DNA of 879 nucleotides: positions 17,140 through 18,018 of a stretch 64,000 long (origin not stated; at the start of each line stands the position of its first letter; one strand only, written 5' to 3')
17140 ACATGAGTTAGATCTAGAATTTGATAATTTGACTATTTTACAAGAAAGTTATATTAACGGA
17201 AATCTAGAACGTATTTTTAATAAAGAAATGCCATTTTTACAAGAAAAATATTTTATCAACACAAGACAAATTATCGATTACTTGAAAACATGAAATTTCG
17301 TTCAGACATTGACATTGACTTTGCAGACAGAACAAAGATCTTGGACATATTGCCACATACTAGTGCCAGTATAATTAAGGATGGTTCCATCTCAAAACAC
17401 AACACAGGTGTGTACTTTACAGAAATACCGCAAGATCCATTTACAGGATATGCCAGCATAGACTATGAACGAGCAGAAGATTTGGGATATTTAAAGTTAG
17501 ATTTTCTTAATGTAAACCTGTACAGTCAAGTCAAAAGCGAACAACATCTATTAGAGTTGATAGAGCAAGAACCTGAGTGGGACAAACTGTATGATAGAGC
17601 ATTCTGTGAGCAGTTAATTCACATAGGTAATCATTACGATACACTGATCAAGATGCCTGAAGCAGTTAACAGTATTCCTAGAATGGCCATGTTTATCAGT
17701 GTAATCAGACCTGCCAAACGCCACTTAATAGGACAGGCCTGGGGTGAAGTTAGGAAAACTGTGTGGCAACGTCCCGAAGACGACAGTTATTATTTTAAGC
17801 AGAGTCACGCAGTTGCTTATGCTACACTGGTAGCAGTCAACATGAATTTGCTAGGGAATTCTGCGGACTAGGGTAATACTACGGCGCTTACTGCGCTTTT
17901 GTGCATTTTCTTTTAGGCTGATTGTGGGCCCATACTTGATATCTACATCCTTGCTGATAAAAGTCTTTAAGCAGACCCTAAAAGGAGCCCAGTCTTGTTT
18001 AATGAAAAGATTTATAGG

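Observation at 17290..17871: Hyper-minimal C-family polymerase: a 193-aa DnaE with all three catalytic aspartates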

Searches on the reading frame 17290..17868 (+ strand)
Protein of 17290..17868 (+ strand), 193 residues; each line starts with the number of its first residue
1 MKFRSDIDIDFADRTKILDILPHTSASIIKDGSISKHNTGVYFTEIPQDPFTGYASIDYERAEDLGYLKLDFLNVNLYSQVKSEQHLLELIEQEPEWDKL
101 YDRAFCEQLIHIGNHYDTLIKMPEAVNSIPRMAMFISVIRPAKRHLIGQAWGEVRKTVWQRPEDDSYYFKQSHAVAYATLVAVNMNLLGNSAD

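Call 3: search_protein_families(library=pfam, proteins=[window:17290-17868:+], max_evalue=1)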
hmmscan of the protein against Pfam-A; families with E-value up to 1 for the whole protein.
window:17290-17868:+ (193 aa): 0 families

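Call 4: search_protein_families(library=phrogs, proteins=[window:17290-17868:+], max_evalue=0.01)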
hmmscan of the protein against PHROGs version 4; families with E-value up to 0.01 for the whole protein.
window:17290-17868:+ (193 aa): 3 families
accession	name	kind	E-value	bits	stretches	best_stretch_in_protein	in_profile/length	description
phrog_11778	-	DNA, RNA and nucleotide metabolism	7.6e-66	222.3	1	2-189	4-192/197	DNA polymerase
phrog_405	-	DNA, RNA and nucleotide metabolism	0.00012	21.1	0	23-83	554-609/1190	DNA polymerase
phrog_12219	-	DNA, RNA and nucleotide metabolism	0.0033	16.7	0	158-188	367-399/823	DNA polymerase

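Call 5: search_dna_similar(query=window:17290-17868:+, collection=phages, mode=protein, max_rows=30)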
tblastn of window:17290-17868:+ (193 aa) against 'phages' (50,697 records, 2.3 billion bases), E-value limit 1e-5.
Records with a match: 96; places in all: 96; records where one place covers at least 80% of the query: 96.
Best place of each record, by identity: <60% 96.
By first word of the organism name: Escherichia 34; Pseudomonas 11; Klebsiella 11; Erwinia 8; Salmonella 8; Xanthomonas 4; Yersinia 4; Agrobacterium 2; Serratia 2; Cronobacter 2; and 7 more.
By host as written in the record: Escherichia coli 11; - 9; Pseudomonas aeruginosa PAO1 5; Klebsiella pneumoniae 5; Salmonella enterica subsp. enterica serovar Typhimurium 4; Pseudomonas aeruginosa 3; Escherichia coli O157:H7 3; Erwinia amylovora 3; and 40 more.
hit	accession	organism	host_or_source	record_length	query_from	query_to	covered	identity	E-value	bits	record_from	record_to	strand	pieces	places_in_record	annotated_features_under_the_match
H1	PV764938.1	Sinorhizobium phage Phosso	Sinohrizobium meliloti NRRL L-50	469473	1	192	99%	49.5%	5e-59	204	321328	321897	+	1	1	DnaE-like DNA polymerase III alpha | hypothetical protein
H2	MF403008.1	Agrobacterium phage Atu_ph07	Agrobacterium tumefaciens C58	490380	1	190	98%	46.8%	2e-54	191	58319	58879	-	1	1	hypothetical protein (x2)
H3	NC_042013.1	Agrobacterium phage Atu_ph07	Agrobacterium tumefaciens C58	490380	1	190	98%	46.8%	2e-54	191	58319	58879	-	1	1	DNA polymerase | hypothetical protein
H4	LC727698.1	Pseudomonas phage sp. 30-3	Pseudomonas aeruginosa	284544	2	193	99%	44.8%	9e-50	177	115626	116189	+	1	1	hypothetical protein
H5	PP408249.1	Pseudomonas phage vB_Pa-PAC2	Pseudomonas aeruginosa PAO1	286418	2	193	99%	44.8%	9e-50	177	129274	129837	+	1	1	DNA polymerase III alpha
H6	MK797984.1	Pseudomonas phage vB_PaeM_PA5oct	-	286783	2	193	99%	44.8%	9e-50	177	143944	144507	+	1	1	hypothetical protein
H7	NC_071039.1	Pseudomonas phage vB_PaeM_PA5oct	-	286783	2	193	99%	44.8%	9e-50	177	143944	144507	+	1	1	hypothetical protein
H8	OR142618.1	Pseudomonas phage Callisto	Pseudomonas aeruginosa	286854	2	193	99%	44.8%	9e-50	177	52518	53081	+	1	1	hypothetical protein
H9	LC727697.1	Pseudomonas phage sp. 30-2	Pseudomonas aeruginosa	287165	2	193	99%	44.8%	9e-50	177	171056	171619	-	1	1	hypothetical protein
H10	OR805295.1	Pseudomonas phage Paride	Pseudomonas aeruginosa PAO1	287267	2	193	99%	44.8%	9e-50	177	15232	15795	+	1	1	DNA polymerase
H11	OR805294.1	Pseudomonas phage Ettore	Pseudomonas aeruginosa PAO1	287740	2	193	99%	44.8%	9e-50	177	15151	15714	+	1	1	DNA polymerase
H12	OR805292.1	Pseudomonas phage Cassandra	Pseudomonas aeruginosa PAO1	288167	2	193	99%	44.8%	9e-50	177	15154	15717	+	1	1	DNA polymerase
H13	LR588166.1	Pseudomonas phage vB_PaeM_MIJ3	-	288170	2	193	99%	44.8%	9e-50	177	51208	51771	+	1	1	hypothetical protein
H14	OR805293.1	Pseudomonas phage Deifobo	Pseudomonas aeruginosa PAO1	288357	2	193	99%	44.8%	9e-50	177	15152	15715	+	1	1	DNA polymerase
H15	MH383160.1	Escherichia phage UB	Escherichia coli O157:H7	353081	2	188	97%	42.1%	1e-37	142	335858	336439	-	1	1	hypothetical protein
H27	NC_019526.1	Klebsiella phage vB_KleM_RaK2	Klebsiella sp.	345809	2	188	97%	41.6%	5e-39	147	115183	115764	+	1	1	DNA polymerase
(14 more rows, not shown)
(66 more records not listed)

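Call 7: get_annotated_region(hit=H1, flank=8000)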
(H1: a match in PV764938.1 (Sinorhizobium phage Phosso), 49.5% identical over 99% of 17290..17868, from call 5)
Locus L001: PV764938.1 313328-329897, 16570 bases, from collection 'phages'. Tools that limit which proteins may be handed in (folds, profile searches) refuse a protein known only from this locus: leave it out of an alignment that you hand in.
description: Sinorhizobium phage Phosso, complete genome.
organism: Sinorhizobium phage Phosso (NCBI taxid 3435197)
taxonomy: Viruses
host: Sinohrizobium meliloti NRRL L-50; source: soil; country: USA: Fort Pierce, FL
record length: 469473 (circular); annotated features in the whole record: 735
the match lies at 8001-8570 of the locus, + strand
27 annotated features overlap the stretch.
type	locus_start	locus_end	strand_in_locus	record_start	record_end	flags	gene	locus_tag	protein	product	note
CDS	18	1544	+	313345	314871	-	-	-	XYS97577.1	DNA helicase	420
CDS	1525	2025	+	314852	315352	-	-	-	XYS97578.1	hypothetical protein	421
CDS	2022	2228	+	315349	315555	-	-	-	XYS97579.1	hypothetical protein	422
CDS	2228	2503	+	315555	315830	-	-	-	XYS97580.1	hypothetical protein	423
CDS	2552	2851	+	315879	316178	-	-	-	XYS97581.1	hypothetical protein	424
CDS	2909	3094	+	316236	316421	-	-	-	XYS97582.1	hypothetical protein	425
CDS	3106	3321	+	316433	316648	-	-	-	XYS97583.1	hypothetical protein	426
CDS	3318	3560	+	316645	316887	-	-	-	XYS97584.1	hypothetical protein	427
CDS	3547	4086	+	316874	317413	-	-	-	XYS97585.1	NUDIX domain-containing protein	428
CDS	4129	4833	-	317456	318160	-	-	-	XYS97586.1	hypothetical protein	429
CDS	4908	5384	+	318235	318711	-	-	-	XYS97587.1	hypothetical protein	430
CDS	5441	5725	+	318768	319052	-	-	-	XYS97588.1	hypothetical protein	431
CDS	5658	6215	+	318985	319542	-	-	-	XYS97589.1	hypothetical protein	432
CDS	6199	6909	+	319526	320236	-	-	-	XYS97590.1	hypothetical protein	433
CDS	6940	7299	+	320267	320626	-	-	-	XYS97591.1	hypothetical protein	434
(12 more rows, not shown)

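Call 23: find_homologous_proteins(query=window:17290-17868:+, max_evalue=0.00001)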
Query window:17290-17868:+ (193 aa): 7989 proteins with E <= 0.00001 among 8000 candidates; the best 120 are listed. Only proteins of 106 to 338 residues were searched: fused or split forms outside these lengths cannot appear, so this answer is no evidence that the protein stands alone or is whole; lengths 'longer' or 'shorter' looks for them.
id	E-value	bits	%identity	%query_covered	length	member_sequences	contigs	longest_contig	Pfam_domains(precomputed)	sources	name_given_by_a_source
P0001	3.2e-117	407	91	100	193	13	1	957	-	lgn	-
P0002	1.7e-116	405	90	100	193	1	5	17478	-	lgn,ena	-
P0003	4.9e-112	390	87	100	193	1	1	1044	-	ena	-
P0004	9.3e-112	389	87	100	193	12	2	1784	-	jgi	-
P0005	2.4e-111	388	87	100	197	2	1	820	-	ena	-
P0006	6.3e-110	383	85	100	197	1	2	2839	-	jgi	jgi:hypothetical protein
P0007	2.2e-109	382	85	100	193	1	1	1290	-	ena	-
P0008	2.7e-109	381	84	100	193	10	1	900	-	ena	-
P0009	3.3e-109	381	84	100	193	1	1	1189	-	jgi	-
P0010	6.5e-109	380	85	100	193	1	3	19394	-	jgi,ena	-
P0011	7.1e-109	380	85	99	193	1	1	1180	-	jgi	-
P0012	4.5e-108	377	84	100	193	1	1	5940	-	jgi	-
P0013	2.3e-107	375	84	100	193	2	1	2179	-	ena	-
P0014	5.9e-102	357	79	100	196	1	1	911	-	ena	-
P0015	1.5e-100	353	80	100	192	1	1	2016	-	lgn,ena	-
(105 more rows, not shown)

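Call 26: find_homologous_proteins(query=window:17290-17868:+, lengths=longer, max_evalue=0.001)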
Query window:17290-17868:+: 500 candidates shared short words with the query, none scored E <= 0.001. Only proteins of 339 to 2000 residues were searched; long proteins share words by chance and can crowd out relatives, so finding none is weak evidence.

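Call 27: search_solved_structures(query=window:17290-17868:+, max_evalue=10, show_alignments=2)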
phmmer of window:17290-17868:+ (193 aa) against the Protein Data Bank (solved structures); distinct sequences matched with E-value up to 10: 3.
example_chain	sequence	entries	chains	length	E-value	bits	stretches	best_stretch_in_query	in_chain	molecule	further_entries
8xpc_A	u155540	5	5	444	0.66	13.1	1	46-95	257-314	beta-glucosidase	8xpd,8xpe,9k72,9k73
25pt_A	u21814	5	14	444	0.66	13.1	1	46-95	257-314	Beta-glucosidase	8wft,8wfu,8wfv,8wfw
7e5j_A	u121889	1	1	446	0.67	13.1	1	46-95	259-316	Beta-glucosidase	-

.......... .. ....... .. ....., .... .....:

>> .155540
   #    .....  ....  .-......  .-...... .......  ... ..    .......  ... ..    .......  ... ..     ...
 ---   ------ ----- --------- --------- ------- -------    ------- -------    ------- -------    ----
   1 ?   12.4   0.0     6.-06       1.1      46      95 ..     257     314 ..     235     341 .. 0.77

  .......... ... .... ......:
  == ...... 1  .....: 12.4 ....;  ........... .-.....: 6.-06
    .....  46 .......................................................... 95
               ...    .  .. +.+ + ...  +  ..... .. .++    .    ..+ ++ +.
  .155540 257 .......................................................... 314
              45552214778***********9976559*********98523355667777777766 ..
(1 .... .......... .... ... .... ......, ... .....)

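Call 33: search_protein_representatives(protein=window:17290-17868:+)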
Query: 193 residues. Proteins with E-value up to 0.001 (for the whole library): 419; up to 1e-10: 272; up to 1e-30: 56. The best 150 are listed.
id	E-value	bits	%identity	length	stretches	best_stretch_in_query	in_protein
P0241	4.4e-81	287.7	65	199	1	1-189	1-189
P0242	1.2e-65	237.4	56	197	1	2-189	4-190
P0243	3.9e-62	225.9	55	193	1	5-188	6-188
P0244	2.8e-51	190.5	61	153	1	1-140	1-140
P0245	2.0e-50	187.7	43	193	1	5-188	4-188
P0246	2.3e-50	187.5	49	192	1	6-188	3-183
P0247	7.0e-48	179.4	43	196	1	6-191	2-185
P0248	2.0e-47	177.9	43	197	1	5-188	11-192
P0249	5.1e-46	173.3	45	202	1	5-188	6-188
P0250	1.1e-45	172.2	46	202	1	4-188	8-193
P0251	1.5e-45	171.8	46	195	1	2-189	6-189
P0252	2.7e-45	171.0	46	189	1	5-190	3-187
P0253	3.8e-44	167.2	44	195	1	5-190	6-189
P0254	9.4e-44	165.9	47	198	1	5-189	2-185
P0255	1.5e-41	158.8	42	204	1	3-188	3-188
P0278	4.5e-34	134.4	40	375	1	5-183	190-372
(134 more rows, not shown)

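Call 37: find_encoding_contigs(protein=P0278, flank=8000, max_places=4)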
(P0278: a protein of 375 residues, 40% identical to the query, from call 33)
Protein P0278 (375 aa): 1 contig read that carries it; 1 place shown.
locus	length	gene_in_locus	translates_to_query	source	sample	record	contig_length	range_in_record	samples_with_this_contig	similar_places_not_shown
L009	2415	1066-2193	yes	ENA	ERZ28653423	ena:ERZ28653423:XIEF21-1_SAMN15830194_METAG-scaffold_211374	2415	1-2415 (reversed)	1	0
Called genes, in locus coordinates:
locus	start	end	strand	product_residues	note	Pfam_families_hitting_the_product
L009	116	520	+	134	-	-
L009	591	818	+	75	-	-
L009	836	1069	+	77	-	-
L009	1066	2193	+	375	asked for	PF07733:DNA_pol3_alpha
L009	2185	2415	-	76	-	?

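Call 38: search_solved_structures(query=A1, max_evalue=1, show_alignments=2)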
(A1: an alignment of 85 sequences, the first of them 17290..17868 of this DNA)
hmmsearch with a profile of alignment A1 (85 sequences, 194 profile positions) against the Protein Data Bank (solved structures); distinct sequences matched with E-value up to 1: 11.
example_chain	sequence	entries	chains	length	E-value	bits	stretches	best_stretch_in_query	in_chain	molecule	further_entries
2hnh_A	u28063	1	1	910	7.3e-06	29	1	54-140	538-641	DNA polymerase III alpha subunit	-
4jom_A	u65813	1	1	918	7.4e-06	28.9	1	54-140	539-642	DNA polymerase III subunit alpha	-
2hqa_A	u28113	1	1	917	7.5e-06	28.9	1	54-140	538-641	DNA polymerase III alpha subunit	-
5m1s_A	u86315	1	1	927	7.7e-06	28.9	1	54-140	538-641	DNA polymerase III subunit alpha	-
3e0d_A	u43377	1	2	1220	1.5e-05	28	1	54-145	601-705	DNA polymerase III subunit alpha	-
5fku_A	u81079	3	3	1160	1.6e-05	27.9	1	54-140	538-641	DNA POLYMERASE III SUBUNIT ALPHA | DNA POLYMERASE III ALPHA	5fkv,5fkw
2hpi_A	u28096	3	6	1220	1.6e-05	27.9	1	54-145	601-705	DNA polymerase III alpha subunit | DNA polymerase III subunit alpha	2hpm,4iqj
5lew_A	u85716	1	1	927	5.4e-05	26.1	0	57-142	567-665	DNA polymerase III subunit alpha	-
7pu7_A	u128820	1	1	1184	0.00014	24.8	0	57-142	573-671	DNA polymerase III subunit alpha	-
2qie_A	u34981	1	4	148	0.95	12.3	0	116-160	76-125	Molybdopterin-converting factor subunit 2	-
2q5w_E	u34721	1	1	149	0.96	12.2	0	116-160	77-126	Molybdopterin-converting factor subunit 2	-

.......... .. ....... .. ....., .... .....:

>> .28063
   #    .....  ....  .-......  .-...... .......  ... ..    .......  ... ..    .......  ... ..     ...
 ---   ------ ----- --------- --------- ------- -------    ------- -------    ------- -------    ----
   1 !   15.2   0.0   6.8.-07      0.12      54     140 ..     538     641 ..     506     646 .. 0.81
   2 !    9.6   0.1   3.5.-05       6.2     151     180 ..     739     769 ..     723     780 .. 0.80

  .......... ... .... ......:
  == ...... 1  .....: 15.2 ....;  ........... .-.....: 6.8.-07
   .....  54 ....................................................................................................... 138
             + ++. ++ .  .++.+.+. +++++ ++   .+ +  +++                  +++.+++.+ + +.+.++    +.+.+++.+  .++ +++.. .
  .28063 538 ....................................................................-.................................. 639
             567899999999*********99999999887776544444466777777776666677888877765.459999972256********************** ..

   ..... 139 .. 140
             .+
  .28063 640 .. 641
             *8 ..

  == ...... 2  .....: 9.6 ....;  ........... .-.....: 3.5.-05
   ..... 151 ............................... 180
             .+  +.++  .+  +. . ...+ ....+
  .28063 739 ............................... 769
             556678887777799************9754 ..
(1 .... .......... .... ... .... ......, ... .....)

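Call 42: predict_structure(alignment_id=A1)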
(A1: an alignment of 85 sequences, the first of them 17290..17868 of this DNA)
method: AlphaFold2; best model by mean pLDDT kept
length: 193 residues; sequences in the alignment: 85
mean_pLDDT: 96.8   pTM: 0.89
mean pLDDT of the five models: 96.8, 96.5, 96.4, 96.3, 96.2
residues with pLDDT >= 90: 185; 70-90: 7; 50-70: 1; < 50: 0
segments of 3 or more residues with pLDDT < 50: none
pLDDT, mean of each block of 10 residues (from residue 1): 88 98 98 97 98 97 96 98 98 98 98 99 98 98 98 98 94 98 97 77
secondary structure, 60 per line:
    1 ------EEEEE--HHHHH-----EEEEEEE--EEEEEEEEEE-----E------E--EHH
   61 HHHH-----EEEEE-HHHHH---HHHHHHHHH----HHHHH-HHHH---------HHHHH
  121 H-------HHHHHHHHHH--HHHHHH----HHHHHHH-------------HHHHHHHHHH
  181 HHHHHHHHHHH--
elements in order: E7-11 H14-18 E24-30 E33-42 H59-64 E70-74 H76-80 H84-92 H97-101 H103-106 H116-121 H129-138 H141-146 H151-157 H171-191

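Call 45: fold_search(model_id=the predicted structure, library=pdb)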
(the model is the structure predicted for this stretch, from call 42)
No match with E <= 0.001 here; weaker rows may still be real.
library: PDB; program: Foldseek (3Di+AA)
matches with E <= 10: 500; with E <= 0.001: 0
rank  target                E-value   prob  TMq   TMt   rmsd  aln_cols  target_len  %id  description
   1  4iqj_B                1.3e-03  1.00  0.48  0.10   7.7       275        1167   12  Structure of PolIIIalpha-Tauc-DNA complex suggests an atomic model of the replisome (released 2013-03-13)
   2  4iqj_A                2.3e-03  0.97  0.36  0.08  14.8       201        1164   17  Structure of PolIIIalpha-Tauc-DNA complex suggests an atomic model of the replisome (released 2013-03-13)
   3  4iqj_D                2.3e-03  0.97  0.39  0.08  14.0       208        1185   18  Structure of PolIIIalpha-Tauc-DNA complex suggests an atomic model of the replisome (released 2013-03-13)
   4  4iqj_C                3.1e-03  1.00  0.50  0.11   7.4       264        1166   15  Structure of PolIIIalpha-Tauc-DNA complex suggests an atomic model of the replisome (released 2013-03-13)
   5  2hpi                  3.5e-03  1.00  0.51  0.11   7.5       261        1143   13  Eubacterial and Eukaryotic Replicative DNA Polymerases are not Homologous: X-ray Structure of DNA Polymerase III (released 2006-09-19)
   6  3e0d_A                3.7e-03  1.00  0.53  0.11   7.3       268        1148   14  Insights into the Replisome from the Crystral Structure of the Ternary Complex of the Eubacterial DNA Polymerase III a (released 2008-09-23)
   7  7pu7_A                4.5e-03  1.00  0.47  0.11   8.0       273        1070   14  DNA polymerase from M. tuberculosis (released 2022-02-23)
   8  5lew                  8.2e-03  1.00  0.52  0.14   7.2       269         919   13  DNA polymerase (released 2017-10-25)
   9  5fku_A                1.7e-01  0.41  0.39  0.09  14.6       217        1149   12  cryo-EM structure of the E. coli replicative DNA polymerase complex in DNA free state (DNA polymerase III alpha, beta, (released 2015-11-25)
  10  5fkw_A                2.1e-01  0.75  0.47  0.13   8.2       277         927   13  cryo-EM structure of the E. coli replicative DNA polymerase complex bound to DNA (DNA polymerase III alpha, beta, epsi (released 2015-11-25)
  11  9qpc_A                3.9e-01  0.47  0.45  0.09   8.4       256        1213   11  DNA polymerase with inhibitor (released 2025-09-24)
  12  4jom                  4.4e-01  0.25  0.39  0.10  14.0       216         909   13  Structure of E. coli Pol III 3mPHP mutant (released 2013-05-29)
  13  9qrl_A                5.6e-01  0.14  0.30  0.08  10.6       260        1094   13  DNA polymerase with inhibitor #2 (released 2025-09-24)
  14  8an5_A                6.3e-01  0.10  0.25  0.25  14.2       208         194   13  MenAT1 toxin-antitoxin complex (rv0078a-rv0078b) from Mycobacterium tuberculosis H37Rv (released 2023-08-02)
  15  9lws_B                7.1e-01  0.02  0.11  0.10  27.4       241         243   13  Cryo-EM structure of PI3Kalpha H1047R in complex with compound UCL-TRO-1938 (released 2025-10-15)
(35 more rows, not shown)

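Call 49: find_related_loci(query=window:17290-17868:+, collection=viral_contigs, flank=6000)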
Query window:17290-17868:+ (193 aa) in viral_contigs; peptide patterns used: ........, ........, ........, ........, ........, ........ (x = any residue, [..] = any of these).
598 stretches matched a pattern (row limit reached: there are more); 580 encode a relative of the query (tblastn E <= 1e-3); the best 80 are kept; 80 distinct loci.
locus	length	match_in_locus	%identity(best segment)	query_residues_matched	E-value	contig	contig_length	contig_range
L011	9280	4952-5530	81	1-193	3e-110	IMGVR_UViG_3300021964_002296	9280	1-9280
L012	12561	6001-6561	79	1-187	5e-102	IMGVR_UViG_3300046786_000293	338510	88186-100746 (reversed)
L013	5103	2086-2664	73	1-193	7e-101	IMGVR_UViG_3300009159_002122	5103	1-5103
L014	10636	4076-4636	75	1-187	1e-99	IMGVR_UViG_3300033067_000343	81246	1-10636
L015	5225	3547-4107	76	1-187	2e-99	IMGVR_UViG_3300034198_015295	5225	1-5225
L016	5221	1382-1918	77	1-179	6e-99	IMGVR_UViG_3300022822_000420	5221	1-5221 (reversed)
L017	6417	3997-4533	77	1-179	7e-99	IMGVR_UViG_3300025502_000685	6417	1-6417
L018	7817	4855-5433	74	1-193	1e-98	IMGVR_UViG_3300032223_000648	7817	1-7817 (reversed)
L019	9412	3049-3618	71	1-190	5e-97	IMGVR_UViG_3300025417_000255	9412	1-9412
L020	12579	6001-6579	72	1-193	9e-97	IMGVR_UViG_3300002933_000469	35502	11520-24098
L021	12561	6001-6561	73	1-187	1e-95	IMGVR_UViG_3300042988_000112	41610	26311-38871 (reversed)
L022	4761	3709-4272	73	1-188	1e-94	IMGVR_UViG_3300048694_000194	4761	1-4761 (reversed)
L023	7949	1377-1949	71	1-191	3e-94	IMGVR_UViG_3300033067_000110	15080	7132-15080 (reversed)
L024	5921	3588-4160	71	1-191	2e-94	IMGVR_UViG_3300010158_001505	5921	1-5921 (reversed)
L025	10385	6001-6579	72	1-193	6e-94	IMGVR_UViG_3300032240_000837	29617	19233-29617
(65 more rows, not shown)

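Call 56: find_encoding_contigs(protein=P0002, flank=6000, max_places=2)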
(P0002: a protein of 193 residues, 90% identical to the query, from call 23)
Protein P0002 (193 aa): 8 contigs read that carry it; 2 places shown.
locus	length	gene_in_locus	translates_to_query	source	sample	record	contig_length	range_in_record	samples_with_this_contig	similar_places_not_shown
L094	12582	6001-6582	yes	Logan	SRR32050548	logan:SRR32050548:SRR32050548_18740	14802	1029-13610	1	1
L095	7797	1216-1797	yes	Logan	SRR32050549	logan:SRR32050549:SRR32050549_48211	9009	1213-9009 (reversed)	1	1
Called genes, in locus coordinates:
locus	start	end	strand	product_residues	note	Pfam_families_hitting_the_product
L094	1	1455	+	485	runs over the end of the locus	PF00270:DEAD, PF04851:ResIII, PF00271:Helicase_C (weak)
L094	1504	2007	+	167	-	-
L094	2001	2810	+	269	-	-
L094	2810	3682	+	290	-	PF00398:RrnaAD (weak), PF03602:Cons_hypoth95 (faint)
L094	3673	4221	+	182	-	PF02585:PIG-L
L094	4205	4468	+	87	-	-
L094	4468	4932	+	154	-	-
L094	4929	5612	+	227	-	-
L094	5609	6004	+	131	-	PF02945:Endonuclease_7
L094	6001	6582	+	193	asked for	-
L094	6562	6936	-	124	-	-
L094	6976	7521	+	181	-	-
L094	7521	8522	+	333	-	PF18454:Mtd_N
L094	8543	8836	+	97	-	-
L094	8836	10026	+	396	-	-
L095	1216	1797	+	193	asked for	-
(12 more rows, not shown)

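Call 57: find_encoding_contigs(protein=P0010, flank=6000, max_places=2)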
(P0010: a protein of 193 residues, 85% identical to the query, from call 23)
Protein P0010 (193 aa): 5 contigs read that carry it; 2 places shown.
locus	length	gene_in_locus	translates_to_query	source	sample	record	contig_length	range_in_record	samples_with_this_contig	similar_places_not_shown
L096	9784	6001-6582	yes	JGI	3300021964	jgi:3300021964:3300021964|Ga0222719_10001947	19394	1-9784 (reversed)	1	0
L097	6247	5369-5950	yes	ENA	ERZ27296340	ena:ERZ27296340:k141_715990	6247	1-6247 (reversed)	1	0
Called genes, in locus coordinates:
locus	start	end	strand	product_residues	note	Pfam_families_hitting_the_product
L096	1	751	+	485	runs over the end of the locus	PF00270:DEAD, PF04851:ResIII, PF00271:Helicase_C (weak)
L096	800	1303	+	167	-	-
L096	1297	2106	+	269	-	-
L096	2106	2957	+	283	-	PF00398:RrnaAD (faint), PF05175:MTS (faint), PF06325:PrmA (weak), PF12847:Methyltransf_18 (faint)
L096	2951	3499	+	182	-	PF02585:PIG-L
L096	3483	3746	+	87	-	-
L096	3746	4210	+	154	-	-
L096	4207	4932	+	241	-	-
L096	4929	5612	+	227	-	-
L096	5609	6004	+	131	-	PF02945:Endonuclease_7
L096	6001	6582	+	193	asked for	-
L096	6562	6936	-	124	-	-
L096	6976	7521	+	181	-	-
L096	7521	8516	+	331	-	PF18454:Mtd_N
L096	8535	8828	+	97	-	-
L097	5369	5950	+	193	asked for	-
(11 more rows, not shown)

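Call 61: search_solved_structures(query=P0278, max_evalue=1, show_alignments=2)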
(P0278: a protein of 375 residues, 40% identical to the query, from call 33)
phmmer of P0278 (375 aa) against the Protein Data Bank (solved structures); distinct sequences matched with E-value up to 1: 9.
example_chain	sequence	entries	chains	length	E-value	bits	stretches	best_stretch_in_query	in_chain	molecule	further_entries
2hnh_A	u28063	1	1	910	3.5e-06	30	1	106-205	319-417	DNA polymerase III alpha subunit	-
2hqa_A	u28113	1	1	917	3.5e-06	29.9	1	106-205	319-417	DNA polymerase III alpha subunit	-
4jom_A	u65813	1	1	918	3.5e-06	29.9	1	106-205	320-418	DNA polymerase III subunit alpha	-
5m1s_A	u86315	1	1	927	3.7e-06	29.9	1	106-205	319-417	DNA polymerase III subunit alpha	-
5fku_A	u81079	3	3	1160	6e-06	29.2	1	106-205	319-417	DNA POLYMERASE III SUBUNIT ALPHA | DNA POLYMERASE III ALPHA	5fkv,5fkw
5lew_A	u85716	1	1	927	0.0011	21.7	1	139-205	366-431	DNA polymerase III subunit alpha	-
7pu7_A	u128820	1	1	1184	0.0015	21.2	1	139-205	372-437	DNA polymerase III subunit alpha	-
3e0d_A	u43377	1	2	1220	0.0086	18.8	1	135-207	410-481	DNA polymerase III subunit alpha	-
2hpi_A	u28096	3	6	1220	0.0086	18.8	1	135-207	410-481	DNA polymerase III alpha subunit | DNA polymerase III subunit alpha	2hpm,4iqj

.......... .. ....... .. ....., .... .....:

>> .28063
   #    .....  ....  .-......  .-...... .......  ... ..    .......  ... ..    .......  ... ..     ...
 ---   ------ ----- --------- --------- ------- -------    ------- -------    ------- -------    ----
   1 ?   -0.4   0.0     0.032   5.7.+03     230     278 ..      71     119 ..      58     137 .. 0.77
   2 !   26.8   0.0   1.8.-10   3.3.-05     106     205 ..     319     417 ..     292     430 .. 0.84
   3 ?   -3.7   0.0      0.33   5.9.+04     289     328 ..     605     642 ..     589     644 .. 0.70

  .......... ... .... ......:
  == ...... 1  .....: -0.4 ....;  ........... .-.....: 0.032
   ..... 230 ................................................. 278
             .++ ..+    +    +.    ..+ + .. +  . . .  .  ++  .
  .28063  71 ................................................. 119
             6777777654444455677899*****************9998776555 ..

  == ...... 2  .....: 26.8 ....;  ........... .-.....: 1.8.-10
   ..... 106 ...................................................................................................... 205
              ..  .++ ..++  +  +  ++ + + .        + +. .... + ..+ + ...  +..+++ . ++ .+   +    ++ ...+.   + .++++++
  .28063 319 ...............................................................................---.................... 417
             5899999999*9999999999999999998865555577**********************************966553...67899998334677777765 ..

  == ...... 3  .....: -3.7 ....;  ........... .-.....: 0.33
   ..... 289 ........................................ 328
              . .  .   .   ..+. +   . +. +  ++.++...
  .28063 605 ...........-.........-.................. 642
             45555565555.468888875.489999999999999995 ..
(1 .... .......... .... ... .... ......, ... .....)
